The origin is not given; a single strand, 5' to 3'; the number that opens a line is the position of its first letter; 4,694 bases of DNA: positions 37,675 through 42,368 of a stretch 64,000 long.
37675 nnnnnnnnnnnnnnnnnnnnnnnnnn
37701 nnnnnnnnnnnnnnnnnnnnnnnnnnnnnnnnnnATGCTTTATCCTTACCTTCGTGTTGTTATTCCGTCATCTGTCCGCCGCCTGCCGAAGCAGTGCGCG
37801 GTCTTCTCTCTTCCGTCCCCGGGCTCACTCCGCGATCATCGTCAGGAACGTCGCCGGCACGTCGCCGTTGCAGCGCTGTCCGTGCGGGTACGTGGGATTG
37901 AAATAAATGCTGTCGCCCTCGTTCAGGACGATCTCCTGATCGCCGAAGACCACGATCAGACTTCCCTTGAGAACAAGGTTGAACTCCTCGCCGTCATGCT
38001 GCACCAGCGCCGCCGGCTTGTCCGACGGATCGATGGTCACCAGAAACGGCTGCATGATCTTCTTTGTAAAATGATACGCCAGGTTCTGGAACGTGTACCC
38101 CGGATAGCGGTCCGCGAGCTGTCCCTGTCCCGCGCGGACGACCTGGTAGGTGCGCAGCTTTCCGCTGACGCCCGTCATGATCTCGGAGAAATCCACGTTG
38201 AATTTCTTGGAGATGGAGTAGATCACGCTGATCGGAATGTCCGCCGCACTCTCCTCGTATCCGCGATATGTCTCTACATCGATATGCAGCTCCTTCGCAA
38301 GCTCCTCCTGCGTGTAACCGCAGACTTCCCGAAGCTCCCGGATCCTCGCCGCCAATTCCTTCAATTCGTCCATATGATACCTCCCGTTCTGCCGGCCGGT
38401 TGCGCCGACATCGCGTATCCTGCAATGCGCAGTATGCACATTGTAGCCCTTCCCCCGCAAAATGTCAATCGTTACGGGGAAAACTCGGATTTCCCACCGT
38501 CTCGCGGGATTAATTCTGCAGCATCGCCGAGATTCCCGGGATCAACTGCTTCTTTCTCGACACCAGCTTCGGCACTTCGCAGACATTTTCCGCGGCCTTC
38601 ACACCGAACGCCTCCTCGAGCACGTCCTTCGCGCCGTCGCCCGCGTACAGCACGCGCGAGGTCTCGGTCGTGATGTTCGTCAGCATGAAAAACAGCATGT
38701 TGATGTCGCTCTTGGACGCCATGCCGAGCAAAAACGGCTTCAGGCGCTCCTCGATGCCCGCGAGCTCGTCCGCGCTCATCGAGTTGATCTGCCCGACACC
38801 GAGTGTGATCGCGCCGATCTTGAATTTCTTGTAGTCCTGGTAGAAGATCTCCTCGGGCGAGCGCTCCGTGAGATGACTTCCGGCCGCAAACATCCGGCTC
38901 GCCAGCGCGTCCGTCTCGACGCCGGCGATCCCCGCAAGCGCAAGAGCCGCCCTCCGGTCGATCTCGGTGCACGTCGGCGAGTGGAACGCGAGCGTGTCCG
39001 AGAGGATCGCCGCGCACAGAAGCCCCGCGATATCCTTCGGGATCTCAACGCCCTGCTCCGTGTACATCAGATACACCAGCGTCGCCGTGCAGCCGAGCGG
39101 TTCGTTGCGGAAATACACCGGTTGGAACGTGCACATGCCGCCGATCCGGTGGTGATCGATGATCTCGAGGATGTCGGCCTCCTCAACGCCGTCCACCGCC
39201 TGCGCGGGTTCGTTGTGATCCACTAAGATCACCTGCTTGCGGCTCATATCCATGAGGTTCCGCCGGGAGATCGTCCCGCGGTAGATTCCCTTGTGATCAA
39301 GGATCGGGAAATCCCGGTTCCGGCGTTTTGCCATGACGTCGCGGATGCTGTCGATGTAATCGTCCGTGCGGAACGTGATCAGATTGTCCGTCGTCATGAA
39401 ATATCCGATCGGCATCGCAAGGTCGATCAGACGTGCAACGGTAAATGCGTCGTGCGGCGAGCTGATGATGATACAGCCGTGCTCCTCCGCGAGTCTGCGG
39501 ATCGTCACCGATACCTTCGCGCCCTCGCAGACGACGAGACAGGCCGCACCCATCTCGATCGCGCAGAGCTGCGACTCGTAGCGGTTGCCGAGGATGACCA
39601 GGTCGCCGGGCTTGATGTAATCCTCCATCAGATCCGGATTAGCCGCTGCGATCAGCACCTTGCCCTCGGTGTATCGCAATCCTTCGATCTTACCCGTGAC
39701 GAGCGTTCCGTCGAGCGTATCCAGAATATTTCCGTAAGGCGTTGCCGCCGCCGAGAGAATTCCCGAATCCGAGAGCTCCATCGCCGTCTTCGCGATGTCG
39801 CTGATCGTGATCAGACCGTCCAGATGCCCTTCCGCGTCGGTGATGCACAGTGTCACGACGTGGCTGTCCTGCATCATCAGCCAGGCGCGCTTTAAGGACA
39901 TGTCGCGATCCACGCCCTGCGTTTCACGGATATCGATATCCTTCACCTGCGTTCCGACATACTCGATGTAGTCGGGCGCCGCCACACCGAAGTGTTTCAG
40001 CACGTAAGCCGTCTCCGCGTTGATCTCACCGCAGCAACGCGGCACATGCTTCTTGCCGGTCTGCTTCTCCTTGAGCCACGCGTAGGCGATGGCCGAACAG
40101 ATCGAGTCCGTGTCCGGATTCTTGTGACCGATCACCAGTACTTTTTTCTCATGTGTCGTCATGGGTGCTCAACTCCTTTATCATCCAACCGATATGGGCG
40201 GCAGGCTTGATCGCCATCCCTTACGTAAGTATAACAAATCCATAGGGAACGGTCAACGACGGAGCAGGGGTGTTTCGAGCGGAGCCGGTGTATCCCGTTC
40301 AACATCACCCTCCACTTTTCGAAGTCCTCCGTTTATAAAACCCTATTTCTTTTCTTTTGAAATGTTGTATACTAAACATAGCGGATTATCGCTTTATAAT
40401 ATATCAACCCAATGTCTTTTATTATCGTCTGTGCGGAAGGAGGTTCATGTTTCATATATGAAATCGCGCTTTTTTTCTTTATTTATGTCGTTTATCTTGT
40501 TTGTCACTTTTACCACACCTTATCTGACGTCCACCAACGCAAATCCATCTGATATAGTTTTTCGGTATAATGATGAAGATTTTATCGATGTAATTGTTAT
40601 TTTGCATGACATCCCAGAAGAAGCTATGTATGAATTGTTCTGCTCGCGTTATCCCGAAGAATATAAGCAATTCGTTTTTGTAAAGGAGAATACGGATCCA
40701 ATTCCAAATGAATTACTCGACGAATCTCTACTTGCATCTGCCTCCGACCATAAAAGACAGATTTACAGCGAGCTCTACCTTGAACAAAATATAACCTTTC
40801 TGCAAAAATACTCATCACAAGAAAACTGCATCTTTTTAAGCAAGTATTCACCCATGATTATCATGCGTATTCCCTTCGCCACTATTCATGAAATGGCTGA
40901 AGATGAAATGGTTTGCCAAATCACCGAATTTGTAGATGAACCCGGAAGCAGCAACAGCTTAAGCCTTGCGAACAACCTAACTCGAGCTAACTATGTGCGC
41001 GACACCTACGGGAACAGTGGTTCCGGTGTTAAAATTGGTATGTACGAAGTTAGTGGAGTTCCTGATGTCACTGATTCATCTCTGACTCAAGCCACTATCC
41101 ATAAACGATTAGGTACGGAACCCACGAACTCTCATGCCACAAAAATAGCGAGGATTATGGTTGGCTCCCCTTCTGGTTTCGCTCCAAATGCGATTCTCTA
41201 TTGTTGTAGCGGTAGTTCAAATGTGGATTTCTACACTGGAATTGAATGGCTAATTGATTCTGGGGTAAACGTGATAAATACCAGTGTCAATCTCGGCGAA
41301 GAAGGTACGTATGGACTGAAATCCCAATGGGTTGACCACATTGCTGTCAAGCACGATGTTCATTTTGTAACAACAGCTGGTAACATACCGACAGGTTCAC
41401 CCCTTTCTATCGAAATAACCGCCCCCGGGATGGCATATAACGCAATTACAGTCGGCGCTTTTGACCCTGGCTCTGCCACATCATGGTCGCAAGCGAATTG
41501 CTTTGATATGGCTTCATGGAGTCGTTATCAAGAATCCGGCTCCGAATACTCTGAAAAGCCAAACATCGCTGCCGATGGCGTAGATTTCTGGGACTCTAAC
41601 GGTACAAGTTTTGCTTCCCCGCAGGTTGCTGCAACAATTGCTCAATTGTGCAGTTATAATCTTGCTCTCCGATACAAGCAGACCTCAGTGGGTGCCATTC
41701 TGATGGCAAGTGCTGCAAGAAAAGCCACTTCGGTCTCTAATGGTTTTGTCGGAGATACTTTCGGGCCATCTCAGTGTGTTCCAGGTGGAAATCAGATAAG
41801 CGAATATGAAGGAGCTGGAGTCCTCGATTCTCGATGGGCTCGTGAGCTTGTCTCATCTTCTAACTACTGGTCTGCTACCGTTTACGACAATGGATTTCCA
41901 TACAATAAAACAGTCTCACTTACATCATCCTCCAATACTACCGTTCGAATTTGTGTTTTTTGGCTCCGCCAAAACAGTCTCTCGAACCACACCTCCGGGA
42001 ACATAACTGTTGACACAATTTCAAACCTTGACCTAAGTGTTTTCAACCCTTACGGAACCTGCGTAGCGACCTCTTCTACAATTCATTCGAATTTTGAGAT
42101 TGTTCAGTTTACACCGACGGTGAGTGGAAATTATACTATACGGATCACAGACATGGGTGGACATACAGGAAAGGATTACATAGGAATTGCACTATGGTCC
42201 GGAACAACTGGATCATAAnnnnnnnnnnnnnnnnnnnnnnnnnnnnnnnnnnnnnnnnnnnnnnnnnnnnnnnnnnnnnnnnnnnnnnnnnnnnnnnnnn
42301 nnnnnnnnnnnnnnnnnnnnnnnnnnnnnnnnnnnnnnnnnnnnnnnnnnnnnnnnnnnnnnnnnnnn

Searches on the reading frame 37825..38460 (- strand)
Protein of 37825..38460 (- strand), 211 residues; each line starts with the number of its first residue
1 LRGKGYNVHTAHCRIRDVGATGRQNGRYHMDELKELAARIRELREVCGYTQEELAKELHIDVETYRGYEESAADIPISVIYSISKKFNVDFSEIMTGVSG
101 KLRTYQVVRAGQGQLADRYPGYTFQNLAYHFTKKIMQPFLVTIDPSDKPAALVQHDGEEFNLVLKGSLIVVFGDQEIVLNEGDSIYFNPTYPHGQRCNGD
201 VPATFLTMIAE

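Call 17: search_protein_families(library=pfam, proteins=[window:37825-38460:-], max_evalue=0.001)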
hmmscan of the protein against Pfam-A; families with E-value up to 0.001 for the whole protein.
window:37825-38460:- (211 aa): 5 families
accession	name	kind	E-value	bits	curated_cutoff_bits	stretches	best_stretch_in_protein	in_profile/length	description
PF07883.17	Cupin_2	-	4.3e-15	55.6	27.2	1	140-208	2-69/70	Cupin domain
PF01381.28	HTH_3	-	2.9e-10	40.5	23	1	40-94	1-55/55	Helix-turn-helix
PF12844.13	HTH_19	-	2.8e-08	34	30.2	1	38-99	2-63/64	Helix-turn-helix domain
PF13560.12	HTH_31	-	1.8e-06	28.6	27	1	35-74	1-40/64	Helix-turn-helix domain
PF02311.25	AraC_binding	-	0.00012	22.2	21.1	1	154-194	20-60/135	AraC-like ligand binding domain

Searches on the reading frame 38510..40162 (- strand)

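Call 17: search_protein_families(library=pfam, proteins=[window:38510-40162:-], max_evalue=0.001)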
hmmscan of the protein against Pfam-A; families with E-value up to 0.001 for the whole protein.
window:38510-40162:- (550 aa): 4 families
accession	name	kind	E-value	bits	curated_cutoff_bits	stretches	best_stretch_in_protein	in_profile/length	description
PF02833.19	DHHA2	-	6.4e-30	104.5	27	1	423-545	2-124/126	DHHA2 domain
PF01368.27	DHH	-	1.3e-25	90.5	28.1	1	7-386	1-125/125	DHH family, N-terminal domain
PF07085.17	DRTGG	-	8.5e-24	83.9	25.2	1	145-247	1-103/105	DRTGG domain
PF00571.33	CBS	-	3.5e-10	40.5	24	1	73-126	1-54/57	CBS domain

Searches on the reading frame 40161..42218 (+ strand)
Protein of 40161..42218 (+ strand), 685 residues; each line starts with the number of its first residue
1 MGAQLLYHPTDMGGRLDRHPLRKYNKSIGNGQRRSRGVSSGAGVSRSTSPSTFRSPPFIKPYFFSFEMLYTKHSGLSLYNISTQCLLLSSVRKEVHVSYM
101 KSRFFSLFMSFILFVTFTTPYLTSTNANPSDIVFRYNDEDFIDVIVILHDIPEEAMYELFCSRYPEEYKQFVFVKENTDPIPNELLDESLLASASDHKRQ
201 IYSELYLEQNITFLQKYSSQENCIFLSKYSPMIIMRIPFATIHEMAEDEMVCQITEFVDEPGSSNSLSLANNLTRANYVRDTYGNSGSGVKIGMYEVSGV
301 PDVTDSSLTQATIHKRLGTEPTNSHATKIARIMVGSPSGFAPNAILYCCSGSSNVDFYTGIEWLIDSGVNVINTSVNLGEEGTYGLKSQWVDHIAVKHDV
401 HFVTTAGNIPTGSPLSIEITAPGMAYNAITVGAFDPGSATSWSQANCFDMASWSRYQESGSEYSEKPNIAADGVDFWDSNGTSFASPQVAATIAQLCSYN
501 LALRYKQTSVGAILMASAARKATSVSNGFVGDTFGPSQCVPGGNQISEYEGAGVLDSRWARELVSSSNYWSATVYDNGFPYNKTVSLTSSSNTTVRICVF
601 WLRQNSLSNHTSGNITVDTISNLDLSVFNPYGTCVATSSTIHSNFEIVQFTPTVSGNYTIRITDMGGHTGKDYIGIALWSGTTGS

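Call 17: search_protein_families(library=pfam, proteins=[window:40161-42218:+], max_evalue=0.001)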
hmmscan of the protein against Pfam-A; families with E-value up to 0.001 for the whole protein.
window:40161-42218:+ (685 aa): 1 family
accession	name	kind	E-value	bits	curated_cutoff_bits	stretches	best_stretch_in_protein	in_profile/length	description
PF00082.27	Peptidase_S8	-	2.9e-18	66.7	21.8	1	320-526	51-281/288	Subtilase family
